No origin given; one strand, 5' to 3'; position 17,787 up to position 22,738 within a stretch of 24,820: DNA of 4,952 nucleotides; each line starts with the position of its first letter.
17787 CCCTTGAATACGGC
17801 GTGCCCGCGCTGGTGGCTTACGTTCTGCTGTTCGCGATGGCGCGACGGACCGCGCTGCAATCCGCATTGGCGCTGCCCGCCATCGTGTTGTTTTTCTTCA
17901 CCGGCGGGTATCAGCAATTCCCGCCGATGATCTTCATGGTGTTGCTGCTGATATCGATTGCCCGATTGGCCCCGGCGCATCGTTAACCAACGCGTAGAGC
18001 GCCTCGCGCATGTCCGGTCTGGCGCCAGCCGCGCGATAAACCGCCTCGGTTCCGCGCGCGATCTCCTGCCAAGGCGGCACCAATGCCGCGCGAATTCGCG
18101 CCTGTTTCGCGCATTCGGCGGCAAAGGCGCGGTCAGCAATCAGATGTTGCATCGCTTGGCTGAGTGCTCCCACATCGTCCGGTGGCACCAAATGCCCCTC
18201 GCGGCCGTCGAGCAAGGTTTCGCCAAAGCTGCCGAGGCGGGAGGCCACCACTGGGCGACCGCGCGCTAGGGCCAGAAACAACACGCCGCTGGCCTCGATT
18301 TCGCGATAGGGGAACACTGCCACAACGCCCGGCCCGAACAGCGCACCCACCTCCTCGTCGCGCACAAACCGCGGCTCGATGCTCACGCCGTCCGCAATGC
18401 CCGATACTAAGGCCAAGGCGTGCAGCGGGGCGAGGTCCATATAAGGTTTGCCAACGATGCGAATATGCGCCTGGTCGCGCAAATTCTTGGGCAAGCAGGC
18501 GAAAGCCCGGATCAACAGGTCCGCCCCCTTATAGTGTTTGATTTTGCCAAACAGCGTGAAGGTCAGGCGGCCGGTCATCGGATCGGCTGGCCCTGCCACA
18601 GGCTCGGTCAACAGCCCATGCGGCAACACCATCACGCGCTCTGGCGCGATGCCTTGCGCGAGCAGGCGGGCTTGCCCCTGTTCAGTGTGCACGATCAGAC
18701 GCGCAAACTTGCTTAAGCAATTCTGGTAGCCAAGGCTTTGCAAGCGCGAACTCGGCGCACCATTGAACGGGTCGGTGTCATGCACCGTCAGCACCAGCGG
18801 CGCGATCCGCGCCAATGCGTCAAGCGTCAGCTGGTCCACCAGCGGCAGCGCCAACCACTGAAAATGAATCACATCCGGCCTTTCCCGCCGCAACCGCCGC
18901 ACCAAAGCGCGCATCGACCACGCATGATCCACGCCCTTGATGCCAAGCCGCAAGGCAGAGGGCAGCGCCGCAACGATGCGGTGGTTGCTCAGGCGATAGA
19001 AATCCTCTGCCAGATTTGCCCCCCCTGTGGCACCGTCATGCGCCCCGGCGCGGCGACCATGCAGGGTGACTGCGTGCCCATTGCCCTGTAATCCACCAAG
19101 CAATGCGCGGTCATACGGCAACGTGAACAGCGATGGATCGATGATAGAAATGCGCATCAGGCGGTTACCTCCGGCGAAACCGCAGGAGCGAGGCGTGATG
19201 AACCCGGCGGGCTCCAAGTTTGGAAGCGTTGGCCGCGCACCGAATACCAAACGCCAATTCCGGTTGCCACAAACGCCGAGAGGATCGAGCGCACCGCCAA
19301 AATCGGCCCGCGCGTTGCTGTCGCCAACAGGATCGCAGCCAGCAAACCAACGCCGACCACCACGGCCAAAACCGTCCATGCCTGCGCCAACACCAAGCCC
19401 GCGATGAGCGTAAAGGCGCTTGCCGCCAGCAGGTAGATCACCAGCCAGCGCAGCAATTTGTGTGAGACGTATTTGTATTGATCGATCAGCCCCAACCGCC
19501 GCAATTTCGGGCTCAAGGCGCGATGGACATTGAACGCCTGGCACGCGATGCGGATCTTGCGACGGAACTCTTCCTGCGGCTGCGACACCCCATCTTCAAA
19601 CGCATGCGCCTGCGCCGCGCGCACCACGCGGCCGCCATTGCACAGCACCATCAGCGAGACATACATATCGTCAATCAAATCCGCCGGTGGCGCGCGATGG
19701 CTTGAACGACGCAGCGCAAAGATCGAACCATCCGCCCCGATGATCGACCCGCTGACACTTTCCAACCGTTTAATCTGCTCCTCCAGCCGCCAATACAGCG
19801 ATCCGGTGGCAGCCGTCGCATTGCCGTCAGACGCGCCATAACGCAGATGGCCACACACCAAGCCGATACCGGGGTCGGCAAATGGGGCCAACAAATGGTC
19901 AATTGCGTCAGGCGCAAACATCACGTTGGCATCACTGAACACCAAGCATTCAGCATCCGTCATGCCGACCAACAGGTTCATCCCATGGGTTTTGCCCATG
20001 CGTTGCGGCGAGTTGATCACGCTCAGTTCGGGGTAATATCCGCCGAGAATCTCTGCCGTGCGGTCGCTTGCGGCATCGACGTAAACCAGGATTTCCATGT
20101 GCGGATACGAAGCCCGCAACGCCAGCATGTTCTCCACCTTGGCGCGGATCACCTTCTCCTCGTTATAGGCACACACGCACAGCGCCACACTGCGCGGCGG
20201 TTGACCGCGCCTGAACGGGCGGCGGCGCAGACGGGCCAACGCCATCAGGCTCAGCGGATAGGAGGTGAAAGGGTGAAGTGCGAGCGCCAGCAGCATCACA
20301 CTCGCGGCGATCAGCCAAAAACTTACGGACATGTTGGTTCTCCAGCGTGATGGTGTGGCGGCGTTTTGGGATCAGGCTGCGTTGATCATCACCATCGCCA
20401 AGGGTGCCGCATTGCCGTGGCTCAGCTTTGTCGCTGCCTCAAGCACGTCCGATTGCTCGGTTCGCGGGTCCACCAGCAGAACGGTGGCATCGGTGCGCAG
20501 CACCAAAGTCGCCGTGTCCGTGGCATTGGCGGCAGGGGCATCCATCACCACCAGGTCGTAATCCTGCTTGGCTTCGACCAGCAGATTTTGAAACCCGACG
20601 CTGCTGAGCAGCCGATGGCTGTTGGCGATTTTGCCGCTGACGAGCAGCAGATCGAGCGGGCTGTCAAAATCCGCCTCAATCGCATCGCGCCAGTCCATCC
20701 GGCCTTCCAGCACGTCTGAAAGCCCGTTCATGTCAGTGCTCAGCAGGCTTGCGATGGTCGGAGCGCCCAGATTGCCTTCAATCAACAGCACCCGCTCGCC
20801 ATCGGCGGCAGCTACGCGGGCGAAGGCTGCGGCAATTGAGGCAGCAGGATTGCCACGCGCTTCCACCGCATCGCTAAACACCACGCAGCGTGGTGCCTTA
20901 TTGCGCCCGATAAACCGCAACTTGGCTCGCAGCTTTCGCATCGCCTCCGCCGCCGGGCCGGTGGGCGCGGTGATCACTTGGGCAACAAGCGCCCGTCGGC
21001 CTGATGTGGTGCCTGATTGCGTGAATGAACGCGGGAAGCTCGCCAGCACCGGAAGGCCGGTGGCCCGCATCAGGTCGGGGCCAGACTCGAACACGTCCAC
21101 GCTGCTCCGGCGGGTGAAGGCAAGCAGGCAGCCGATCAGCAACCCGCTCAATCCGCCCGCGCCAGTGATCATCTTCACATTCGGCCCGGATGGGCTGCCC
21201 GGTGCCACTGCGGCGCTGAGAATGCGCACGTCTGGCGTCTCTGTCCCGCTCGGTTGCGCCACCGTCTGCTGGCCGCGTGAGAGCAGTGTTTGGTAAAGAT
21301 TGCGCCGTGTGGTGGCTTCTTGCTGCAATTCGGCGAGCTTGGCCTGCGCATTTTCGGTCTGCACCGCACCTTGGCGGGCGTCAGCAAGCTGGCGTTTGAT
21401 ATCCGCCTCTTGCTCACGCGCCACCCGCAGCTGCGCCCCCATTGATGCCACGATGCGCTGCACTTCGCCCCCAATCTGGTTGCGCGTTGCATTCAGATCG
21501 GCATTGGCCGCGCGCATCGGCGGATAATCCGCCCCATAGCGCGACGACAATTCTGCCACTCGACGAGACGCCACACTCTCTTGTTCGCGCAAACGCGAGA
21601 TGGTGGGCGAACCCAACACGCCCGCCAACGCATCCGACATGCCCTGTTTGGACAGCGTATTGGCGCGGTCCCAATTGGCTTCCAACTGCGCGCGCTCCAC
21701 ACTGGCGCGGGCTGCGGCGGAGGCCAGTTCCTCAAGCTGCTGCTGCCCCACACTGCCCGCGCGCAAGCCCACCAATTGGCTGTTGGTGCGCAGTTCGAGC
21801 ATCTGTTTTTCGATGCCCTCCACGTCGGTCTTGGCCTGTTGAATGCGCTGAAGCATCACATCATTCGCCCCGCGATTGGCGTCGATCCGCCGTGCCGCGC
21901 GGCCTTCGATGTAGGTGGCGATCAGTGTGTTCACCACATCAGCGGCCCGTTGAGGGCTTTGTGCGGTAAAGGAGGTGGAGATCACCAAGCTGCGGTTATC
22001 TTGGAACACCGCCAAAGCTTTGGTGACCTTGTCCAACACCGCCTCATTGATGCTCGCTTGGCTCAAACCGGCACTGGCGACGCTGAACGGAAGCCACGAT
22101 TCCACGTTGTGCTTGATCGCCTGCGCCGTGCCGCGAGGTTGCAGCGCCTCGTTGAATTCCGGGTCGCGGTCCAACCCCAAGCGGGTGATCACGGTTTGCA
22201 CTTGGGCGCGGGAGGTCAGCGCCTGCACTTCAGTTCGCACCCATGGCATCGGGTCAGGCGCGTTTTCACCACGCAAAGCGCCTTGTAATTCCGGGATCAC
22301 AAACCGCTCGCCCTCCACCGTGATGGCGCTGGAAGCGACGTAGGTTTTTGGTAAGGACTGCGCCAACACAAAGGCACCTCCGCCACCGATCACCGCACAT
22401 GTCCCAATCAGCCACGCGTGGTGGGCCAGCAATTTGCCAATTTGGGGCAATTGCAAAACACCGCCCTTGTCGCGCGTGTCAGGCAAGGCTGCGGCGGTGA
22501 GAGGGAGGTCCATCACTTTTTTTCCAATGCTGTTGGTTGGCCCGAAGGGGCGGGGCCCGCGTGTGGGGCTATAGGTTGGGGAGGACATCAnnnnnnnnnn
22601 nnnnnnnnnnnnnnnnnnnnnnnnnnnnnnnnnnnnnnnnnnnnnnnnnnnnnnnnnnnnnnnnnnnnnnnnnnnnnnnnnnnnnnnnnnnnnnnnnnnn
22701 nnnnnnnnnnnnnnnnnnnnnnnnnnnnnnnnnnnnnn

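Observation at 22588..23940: Sensor-less STAND/ORC-like AAA+ ATPase inside the core EPS operon, coupled to wzc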

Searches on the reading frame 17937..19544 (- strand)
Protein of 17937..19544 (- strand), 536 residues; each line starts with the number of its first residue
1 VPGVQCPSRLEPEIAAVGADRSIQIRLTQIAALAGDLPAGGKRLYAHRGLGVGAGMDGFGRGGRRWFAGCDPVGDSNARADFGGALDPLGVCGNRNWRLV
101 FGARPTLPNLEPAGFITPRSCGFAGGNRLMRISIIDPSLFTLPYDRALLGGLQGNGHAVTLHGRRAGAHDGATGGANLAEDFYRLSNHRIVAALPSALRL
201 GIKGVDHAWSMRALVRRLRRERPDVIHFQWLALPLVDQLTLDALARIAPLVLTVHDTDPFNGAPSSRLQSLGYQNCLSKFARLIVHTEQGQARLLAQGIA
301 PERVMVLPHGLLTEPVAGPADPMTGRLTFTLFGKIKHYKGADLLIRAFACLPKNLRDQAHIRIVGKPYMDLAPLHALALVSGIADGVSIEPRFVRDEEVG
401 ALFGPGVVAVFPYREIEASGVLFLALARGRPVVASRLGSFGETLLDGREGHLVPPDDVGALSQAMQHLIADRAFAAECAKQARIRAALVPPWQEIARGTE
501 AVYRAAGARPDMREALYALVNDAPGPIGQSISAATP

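Call 6: search_protein_families(library=pfam, proteins=[window:17937-19544:-], max_evalue=0.01)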
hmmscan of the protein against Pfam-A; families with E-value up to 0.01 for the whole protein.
window:17937-19544:- (536 aa): 5 families
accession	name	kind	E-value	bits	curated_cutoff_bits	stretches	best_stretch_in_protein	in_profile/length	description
PF13692.12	Glyco_trans_1_4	-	8.8e-19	68.6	27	1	328-471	3-142/142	Glycosyl transferases group 1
PF00534.26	Glycos_transf_1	-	1.9e-15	57.2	26.4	1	329-483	18-170/172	Glycosyl transferases group 1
PF13439.12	Glyco_transf_4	-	2.7e-15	57.2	28.5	1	148-311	11-166/170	Glycosyltransferase Family 4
PF13579.12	Glyco_trans_4_4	-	3.4e-14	53.9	29.7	1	146-310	8-158/158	Glycosyl transferase 4-like domain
PF13477.12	Glyco_trans_4_2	-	0.0024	18.5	23.4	1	210-285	62-137/139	Glycosyl transferase 4-like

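Call 7: search_protein_families(library=ncbifam, proteins=[window:17937-19544:-], max_evalue=0.01)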
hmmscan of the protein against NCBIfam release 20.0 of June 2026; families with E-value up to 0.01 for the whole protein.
window:17937-19544:- (536 aa): 9 families
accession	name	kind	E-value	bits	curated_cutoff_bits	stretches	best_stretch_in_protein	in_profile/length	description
TIGR03449.1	mycothiol_MshA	equivalog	6.5e-16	58.2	462.5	1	233-506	126-403/406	D-inositol-3-phosphate glycosyltransferase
TIGR03088.1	stp2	hypoth_equivalog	1.6e-13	50.5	409.05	1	280-504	150-371/374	TIGR03088 family PEP-CTERM/XrtA system glycosyltransferase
TIGR04063.1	stp3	hypoth_equivalog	8.5e-12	44.7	442.05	1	283-505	161-394/397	TIGR04063 family PEP-CTERM/XrtA system glycosyltransferase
NF041876.1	EPS_EpsE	equivalog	1.1e-10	41.3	400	1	279-486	163-376/389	exopolysaccharide biosynthesis GT4 family glycosyltransferase EpsE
TIGR02149.1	glgA_Coryne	subfamily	5.9e-10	38.8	302.4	1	331-504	209-388/391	glycogen synthase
TIGR03999.1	thiol_BshA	equivalog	1.5e-05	24.1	273.7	1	420-503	286-370/375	N-acetyl-alpha-D-glucosaminyl L-malate synthase BshA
TIGR04047.1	MSMEG_0565_glyc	hypoth_equivalog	6.8e-05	22.1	259.85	1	333-504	200-372/373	MSMEG_0565 family glycosyltransferase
NF053787.1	GlcN_PG_synth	equivalog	0.00011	21.2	480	1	384-504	240-357/361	N-acetylglucosaminyl phosphatidylglycerol synthase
TIGR04348.1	TIGR04348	equivalog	0.0014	17.7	300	1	274-499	90-305/310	selenoneine biosynthesis selenosugar synthase SenB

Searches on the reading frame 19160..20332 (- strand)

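Call 6: search_protein_families(library=pfam, proteins=[window:19160-20332:-], max_evalue=0.01)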
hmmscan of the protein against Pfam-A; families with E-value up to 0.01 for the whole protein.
window:19160-20332:- (391 aa): 4 families
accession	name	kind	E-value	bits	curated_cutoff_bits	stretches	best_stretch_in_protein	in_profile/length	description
PF00535.33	Glycos_transf_2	-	1.3e-18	68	23.3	1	52-212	3-164/168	Glycosyl transferase family 2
PF13641.12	Glyco_tranf_2_3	-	2e-11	44.8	27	1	46-259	1-224/230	Glycosyltransferase like family 2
PF13506.12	Glyco_transf_21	-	2.4e-07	30.8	21.7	1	119-209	21-111/174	Glycosyl transferase family 21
PF13632.12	Glyco_trans_2_3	-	4.8e-06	27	27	1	135-330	7-196/198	Glycosyl transferase family group 2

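Call 7: search_protein_families(library=ncbifam, proteins=[window:19160-20332:-], max_evalue=0.01)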
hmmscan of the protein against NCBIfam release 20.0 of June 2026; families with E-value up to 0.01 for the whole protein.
window:19160-20332:- (391 aa): 7 families
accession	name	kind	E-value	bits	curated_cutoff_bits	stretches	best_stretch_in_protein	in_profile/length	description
TIGR03937.1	PgaC_IcaA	equivalog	1e-13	51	422.3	1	47-210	45-210/407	poly-beta-1,6-N-acetyl-D-glucosamine synthase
TIGR03965.1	mycofact_glyco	equivalog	1.6e-07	30.6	280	1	40-162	68-190/467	mycofactocin biosynthesis glycosyltransferase MftF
TIGR03472.1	HpnI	equivalog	1.8e-07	30.3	310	1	7-161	3-161/373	bacteriohopanetetrol glucosamine biosynthesis glycosyltransferase HpnI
NF041865.1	EpsU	equivalog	3.9e-05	22.8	700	1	12-140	4-130/394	exopolysaccharide biosynthesis GT2 family glycosyltransferase EpsU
NF010496.0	PRK13915.1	equivalog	9e-05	21.7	262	1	46-166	30-158/307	glucosyl-3-phosphoglycerate synthase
NF053846.1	glyco_with_XrtP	equivalog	0.00012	20.9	520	0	16-96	10-87/440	XrtP-associated glycosyltransferase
TIGR04242.1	nodulat_NodC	equivalog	0.0034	16.4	550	1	46-165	47-170/395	chitooligosaccharide synthase NodC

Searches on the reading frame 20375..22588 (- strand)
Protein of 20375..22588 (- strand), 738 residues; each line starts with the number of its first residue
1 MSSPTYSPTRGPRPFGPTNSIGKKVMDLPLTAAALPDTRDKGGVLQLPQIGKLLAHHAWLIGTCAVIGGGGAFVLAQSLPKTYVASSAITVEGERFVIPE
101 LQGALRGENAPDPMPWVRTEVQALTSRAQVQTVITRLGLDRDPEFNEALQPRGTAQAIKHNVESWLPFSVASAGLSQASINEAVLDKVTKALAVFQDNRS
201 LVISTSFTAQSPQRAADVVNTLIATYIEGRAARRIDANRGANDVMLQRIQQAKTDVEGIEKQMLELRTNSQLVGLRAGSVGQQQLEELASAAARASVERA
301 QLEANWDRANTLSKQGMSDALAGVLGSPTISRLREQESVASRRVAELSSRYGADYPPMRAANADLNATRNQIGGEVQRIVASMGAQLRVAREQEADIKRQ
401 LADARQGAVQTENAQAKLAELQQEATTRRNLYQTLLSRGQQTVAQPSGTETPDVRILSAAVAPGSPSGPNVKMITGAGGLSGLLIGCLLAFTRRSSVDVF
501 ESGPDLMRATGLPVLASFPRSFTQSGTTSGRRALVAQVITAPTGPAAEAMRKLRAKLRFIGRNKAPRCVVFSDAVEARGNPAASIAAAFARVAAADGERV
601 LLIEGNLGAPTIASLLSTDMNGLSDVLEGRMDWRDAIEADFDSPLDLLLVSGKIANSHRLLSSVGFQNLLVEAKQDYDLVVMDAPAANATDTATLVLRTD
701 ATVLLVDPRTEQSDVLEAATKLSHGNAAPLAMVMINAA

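Call 6: search_protein_families(library=pfam, proteins=[window:20375-22588:-], max_evalue=0.01)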
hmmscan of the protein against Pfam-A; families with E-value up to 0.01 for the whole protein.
window:20375-22588:- (738 aa): 2 families
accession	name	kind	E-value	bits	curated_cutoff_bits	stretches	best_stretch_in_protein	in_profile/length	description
PF13807.11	GNVR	-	3.8e-09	36.8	27.7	1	416-494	4-81/82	G-rich domain on putative tyrosine kinase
PF02706.20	Wzz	-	0.00043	21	25.5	1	49-135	7-89/91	Chain length determinant protein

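Call 7: search_protein_families(library=ncbifam, proteins=[window:20375-22588:-], max_evalue=0.01)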
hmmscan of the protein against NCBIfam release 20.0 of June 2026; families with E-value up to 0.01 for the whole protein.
window:20375-22588:- (738 aa): 9 families
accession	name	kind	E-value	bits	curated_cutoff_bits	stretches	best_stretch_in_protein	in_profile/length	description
TIGR01005.1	eps_transp_fam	subfamily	2.1e-60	204.8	411.7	1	51-706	10-685/754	exopolysaccharide transport protein family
TIGR03007.1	pepcterm_ChnLen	equivalog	6.1e-36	123.7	278.85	2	176-538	97-480/498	XrtA system polysaccharide chain length determinant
TIGR03017.1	EpsF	equivalog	1.4e-29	103.1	422.75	1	78-517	34-442/444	chain length determinant protein EpsF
NF008568.0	PRK11519.1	equivalog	1.8e-21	76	1068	1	411-722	365-680/720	tyrosine-protein kinase Wzc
NF007350.0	PRK09841.1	equivalog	3.5e-21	75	1248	1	413-707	367-671/726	tyrosine-protein kinase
TIGR03029.1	EpsG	equivalog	4e-18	65.6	313.8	1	520-718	59-256/274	chain length determinant protein tyrosine kinase EpsG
TIGR01007.1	eps_fam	subfamily_domain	1.2e-15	57.7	108.05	1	549-734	2-187/204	polysaccharide biosynthesis tyrosine autokinase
TIGR01969.1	minD_arch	subfamily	1.2e-05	24.7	201.75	1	584-710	16-142/251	cell division ATPase MinD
TIGR01968.1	minD_bact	equivalog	5.3e-05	22.7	212.9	1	584-709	17-144/261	septum site-determining protein MinD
